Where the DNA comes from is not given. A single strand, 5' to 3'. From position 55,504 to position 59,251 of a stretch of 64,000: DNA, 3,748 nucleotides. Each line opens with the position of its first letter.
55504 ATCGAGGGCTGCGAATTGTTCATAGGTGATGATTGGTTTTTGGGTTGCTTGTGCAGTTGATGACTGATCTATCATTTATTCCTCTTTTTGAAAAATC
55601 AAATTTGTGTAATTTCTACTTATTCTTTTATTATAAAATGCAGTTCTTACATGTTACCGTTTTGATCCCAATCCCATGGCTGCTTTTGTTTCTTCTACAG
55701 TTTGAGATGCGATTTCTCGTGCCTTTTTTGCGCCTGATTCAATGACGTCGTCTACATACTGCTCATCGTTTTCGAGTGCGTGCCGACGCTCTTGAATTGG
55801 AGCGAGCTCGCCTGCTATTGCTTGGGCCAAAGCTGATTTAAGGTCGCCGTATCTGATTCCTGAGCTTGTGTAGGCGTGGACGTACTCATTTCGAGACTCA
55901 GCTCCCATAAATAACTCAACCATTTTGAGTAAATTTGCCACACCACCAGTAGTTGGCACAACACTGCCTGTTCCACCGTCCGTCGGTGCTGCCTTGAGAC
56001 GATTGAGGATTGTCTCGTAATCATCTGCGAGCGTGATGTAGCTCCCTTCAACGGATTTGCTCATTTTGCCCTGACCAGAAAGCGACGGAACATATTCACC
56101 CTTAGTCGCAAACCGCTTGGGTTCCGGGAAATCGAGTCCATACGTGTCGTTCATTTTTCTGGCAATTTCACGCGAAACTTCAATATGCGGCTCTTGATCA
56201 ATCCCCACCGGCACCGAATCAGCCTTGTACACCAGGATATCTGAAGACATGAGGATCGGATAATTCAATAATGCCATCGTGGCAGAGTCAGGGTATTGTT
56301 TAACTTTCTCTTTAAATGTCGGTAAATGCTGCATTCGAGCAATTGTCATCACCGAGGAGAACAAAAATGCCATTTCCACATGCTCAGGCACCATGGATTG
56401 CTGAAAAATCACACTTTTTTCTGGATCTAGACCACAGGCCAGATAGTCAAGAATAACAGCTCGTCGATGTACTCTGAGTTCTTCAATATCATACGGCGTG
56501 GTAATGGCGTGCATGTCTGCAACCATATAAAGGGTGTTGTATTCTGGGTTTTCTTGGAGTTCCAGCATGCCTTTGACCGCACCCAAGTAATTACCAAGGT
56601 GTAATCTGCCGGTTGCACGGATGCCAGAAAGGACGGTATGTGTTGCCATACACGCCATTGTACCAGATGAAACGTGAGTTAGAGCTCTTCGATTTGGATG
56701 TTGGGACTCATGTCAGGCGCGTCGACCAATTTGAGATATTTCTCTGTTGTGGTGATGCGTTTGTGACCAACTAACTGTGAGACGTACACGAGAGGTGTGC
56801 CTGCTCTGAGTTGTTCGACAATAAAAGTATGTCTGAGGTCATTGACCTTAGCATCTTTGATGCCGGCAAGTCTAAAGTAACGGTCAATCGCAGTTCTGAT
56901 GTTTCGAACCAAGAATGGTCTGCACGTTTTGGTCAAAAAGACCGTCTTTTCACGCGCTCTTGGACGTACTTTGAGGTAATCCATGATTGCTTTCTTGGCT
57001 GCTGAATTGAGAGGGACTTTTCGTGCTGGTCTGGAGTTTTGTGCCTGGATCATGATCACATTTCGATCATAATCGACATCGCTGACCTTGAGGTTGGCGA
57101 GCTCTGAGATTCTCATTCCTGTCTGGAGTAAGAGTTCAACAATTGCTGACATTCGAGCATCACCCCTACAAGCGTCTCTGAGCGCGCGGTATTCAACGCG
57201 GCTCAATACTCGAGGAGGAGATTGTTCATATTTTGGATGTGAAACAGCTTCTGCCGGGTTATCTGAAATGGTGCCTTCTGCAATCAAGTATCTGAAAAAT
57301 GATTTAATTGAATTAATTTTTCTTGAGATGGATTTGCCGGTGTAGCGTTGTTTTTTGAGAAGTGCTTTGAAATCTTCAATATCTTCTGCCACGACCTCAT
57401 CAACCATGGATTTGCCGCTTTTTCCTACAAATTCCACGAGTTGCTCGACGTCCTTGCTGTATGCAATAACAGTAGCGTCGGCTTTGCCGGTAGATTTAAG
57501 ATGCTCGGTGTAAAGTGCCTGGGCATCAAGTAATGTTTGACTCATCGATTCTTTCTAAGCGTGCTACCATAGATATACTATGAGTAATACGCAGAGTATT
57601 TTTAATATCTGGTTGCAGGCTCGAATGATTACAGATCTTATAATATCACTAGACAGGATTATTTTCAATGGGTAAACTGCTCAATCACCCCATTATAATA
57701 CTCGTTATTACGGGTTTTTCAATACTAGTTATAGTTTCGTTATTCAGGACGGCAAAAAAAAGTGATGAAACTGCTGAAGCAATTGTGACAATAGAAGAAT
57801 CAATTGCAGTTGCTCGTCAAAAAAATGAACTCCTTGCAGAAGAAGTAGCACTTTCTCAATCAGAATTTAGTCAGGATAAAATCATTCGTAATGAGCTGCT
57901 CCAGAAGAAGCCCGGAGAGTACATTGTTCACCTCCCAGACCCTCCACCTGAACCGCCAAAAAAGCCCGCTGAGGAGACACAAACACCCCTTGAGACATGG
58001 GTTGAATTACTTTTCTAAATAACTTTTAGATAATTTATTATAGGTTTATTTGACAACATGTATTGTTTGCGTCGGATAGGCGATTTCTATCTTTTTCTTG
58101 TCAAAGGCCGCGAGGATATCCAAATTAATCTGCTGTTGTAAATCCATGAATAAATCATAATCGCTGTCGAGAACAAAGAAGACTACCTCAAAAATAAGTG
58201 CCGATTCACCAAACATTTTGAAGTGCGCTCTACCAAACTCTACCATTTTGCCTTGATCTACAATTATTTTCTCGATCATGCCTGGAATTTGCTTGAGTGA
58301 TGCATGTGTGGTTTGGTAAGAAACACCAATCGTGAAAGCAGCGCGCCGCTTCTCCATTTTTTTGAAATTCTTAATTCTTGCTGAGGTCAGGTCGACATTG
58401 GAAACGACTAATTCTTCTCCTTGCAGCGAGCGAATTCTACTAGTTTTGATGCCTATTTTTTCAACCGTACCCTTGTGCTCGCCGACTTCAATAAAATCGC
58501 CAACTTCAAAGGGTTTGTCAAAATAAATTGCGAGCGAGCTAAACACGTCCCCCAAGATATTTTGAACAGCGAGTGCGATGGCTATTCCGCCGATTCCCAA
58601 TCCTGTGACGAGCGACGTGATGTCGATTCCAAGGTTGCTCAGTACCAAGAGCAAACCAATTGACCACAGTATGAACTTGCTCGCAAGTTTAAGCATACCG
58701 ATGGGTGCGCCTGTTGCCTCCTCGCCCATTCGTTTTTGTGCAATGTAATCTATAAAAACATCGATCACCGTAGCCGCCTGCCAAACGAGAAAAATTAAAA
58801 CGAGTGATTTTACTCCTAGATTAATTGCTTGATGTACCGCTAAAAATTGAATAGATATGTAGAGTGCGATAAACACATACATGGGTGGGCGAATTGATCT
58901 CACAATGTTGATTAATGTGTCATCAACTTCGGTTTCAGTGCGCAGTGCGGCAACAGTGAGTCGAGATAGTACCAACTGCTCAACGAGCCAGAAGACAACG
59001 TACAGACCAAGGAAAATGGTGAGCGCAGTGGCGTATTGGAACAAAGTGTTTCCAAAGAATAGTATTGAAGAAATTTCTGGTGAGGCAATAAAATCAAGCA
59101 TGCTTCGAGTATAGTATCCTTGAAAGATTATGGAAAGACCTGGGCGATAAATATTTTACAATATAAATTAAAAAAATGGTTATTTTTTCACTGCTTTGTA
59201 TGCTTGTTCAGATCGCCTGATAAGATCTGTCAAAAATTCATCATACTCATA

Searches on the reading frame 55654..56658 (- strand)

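Call 72: search_protein_families(library=pfam, proteins=[window:55654-56658:-], max_evalue=0.0001)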
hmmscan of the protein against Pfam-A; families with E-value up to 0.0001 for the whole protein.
window:55654-56658:- (334 aa): 1 family
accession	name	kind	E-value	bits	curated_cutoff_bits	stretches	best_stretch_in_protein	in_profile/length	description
PF00579.31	tRNA-synt_1b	-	2.4e-58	198.2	21.1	1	8-282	7-288/292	tRNA synthetases class I (W and Y)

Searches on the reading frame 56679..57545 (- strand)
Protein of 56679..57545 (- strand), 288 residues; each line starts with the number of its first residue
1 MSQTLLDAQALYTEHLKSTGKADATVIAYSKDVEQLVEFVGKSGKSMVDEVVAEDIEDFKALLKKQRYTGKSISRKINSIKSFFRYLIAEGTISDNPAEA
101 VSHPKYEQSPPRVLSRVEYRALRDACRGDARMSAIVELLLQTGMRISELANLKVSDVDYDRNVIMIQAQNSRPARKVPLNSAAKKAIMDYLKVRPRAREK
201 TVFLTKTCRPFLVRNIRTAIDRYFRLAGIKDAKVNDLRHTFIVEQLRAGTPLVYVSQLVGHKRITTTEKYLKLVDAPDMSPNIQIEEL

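Call 72: search_protein_families(library=pfam, proteins=[window:56679-57545:-], max_evalue=0.0001)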
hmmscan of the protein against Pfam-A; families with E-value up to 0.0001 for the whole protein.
window:56679-57545:- (288 aa): 4 families
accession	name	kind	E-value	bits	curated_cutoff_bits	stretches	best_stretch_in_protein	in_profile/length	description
PF00589.27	Phage_integrase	-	2e-30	106.3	27.1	1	113-273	2-168/172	Phage integrase family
PF02899.23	Phage_int_SAM_1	-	2.6e-12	47.3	22.3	1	11-91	3-83/83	Phage integrase, N-terminal SAM-like domain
PF13495.12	Phage_int_SAM_4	-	7.6e-09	36.3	27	1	13-88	6-79/85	Phage integrase, N-terminal SAM-like domain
PF13102.12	Phage_int_SAM_5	-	3e-06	27.9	22.3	1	11-98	8-93/98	Phage integrase SAM-like domain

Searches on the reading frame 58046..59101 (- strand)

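Call 72: search_protein_families(library=pfam, proteins=[window:58046-59101:-], max_evalue=0.0001)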
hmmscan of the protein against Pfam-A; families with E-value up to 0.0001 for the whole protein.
window:58046-59101:- (351 aa): 3 families
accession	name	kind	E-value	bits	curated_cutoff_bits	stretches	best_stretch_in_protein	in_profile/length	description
PF00924.24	MS_channel_2nd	-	5.9e-19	68.4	20.2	1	181-247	1-67/68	Mechanosensitive ion channel, beta-domain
PF21088.3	MS_channel_1st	-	1.9e-10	40.9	23.1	1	141-180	3-42/42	Mechanosensitive ion channel, transmembrane helices 2/3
PF21082.3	MS_channel_3rd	-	1.8e-06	28.7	21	1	257-340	4-88/88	Mechanosensitive ion channel MscS, C-terminal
